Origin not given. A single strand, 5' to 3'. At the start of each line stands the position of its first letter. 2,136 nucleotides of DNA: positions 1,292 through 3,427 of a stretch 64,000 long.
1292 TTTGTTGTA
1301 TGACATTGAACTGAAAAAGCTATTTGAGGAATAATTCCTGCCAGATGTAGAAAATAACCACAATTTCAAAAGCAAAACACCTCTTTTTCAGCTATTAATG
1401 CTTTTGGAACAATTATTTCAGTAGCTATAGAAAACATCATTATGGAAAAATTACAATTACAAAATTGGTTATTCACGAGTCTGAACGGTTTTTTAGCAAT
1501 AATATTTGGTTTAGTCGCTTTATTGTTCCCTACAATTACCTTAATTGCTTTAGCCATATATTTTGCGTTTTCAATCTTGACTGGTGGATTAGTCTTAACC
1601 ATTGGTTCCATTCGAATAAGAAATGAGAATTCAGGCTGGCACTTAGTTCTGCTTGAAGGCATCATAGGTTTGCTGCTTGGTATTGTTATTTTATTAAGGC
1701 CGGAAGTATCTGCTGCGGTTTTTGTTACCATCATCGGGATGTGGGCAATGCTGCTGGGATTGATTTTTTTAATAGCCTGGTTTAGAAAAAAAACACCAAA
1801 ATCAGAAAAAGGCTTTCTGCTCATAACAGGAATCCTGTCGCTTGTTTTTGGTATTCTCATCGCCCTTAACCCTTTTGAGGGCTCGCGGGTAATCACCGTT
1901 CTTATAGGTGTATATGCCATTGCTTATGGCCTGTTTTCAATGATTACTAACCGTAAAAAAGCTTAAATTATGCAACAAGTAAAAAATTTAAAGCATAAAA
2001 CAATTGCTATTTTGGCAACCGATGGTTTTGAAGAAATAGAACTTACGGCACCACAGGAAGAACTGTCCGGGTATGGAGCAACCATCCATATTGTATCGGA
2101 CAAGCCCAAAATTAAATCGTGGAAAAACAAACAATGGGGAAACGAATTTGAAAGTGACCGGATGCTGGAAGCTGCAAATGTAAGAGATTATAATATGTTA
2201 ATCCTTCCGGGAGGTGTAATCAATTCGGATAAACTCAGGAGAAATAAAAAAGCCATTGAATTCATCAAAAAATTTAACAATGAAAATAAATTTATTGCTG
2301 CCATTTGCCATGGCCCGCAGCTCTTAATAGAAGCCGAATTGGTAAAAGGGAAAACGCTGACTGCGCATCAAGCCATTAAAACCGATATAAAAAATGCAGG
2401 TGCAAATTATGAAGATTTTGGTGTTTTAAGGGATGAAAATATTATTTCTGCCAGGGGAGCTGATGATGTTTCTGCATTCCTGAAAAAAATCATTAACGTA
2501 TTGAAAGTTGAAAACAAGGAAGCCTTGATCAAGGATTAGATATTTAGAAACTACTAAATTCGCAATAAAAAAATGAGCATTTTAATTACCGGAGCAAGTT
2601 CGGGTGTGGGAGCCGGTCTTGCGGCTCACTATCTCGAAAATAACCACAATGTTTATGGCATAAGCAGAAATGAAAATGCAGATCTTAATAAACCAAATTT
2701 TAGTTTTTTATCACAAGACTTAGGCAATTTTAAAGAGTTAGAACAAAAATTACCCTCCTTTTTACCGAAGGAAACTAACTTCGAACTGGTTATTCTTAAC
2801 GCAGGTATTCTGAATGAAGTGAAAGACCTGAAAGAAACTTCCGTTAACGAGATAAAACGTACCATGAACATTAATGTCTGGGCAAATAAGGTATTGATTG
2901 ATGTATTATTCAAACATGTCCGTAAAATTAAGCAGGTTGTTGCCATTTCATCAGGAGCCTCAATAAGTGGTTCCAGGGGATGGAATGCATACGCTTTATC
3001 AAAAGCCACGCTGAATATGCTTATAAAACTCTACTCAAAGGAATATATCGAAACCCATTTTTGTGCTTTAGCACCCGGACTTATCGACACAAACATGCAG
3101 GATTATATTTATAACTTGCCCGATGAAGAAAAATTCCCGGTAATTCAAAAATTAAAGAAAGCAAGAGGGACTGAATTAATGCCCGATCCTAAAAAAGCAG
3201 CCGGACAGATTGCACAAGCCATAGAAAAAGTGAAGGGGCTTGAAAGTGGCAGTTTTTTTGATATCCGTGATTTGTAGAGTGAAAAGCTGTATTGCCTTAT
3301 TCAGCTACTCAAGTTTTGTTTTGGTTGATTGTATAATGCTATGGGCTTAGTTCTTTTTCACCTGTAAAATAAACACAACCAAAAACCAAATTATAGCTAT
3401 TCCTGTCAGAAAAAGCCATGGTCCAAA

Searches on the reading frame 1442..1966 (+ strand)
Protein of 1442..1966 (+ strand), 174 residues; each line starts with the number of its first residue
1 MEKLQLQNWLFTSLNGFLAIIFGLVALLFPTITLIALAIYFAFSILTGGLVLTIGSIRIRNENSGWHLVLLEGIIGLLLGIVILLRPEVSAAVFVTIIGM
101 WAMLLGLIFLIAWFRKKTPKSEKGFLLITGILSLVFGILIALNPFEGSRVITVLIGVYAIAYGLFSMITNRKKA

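Call 56: search_protein_families(library=pfam, max_evalue=0.001, proteins=[window:1442-1966:+])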
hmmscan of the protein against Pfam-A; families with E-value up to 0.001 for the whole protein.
window:1442-1966:+ (174 aa): 1 family
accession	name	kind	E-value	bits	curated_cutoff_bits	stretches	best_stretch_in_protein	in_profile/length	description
PF03729.18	DUF308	-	1.1e-24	86.9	25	3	71-140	1-71/73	Short repeat of unknown function (DUF308)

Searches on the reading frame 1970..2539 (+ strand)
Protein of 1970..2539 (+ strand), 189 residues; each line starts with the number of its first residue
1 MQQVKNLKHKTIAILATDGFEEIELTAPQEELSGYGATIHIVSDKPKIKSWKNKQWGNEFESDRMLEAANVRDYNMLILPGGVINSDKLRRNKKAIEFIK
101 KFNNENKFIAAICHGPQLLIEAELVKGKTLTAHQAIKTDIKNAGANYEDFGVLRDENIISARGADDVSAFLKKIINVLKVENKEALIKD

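Call 56: search_protein_families(library=pfam, max_evalue=0.001, proteins=[window:1970-2539:+])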
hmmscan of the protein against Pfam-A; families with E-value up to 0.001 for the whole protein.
window:1970-2539:+ (189 aa): 3 families
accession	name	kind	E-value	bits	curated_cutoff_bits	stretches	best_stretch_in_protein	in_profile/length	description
PF01965.30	DJ-1_PfpI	-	2.5e-44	151.4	26.6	1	10-175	1-163/165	DJ-1/PfpI family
PF13507.12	GATase_5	-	6.6e-06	25.8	27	1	67-149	40-133/260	CobB/CobQ-like glutamine amidotransferase domain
PF07685.20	GATase_3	-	0.00073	19.6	27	0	69-121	35-90/196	CobB/CobQ-like glutamine amidotransferase domain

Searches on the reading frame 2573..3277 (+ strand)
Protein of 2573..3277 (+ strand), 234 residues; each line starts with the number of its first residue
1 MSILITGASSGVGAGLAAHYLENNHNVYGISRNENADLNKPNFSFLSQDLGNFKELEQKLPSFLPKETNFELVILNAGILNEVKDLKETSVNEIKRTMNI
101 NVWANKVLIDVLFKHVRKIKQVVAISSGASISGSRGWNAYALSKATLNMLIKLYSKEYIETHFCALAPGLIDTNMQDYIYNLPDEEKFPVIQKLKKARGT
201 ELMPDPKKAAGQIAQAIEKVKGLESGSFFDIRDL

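Call 56: search_protein_families(library=pfam, max_evalue=0.001, proteins=[window:2573-3277:+])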
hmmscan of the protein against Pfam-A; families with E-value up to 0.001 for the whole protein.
window:2573-3277:+ (234 aa): 4 families
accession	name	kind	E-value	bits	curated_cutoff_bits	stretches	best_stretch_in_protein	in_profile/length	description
PF00106.31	adh_short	-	4.7e-22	78.9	26.6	1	3-178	3-189/195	short chain dehydrogenase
PF13561.12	adh_short_C2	-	8.4e-14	52.1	27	1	7-184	1-189/236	Enoyl-(Acyl carrier protein) reductase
PF01370.27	Epimerase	-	8.2e-09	35.7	20.9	1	3-168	1-169/240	NAD dependent epimerase/dehydratase family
PF08659.16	KR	-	1.4e-05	25.5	22.6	1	4-155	4-164/180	KR domain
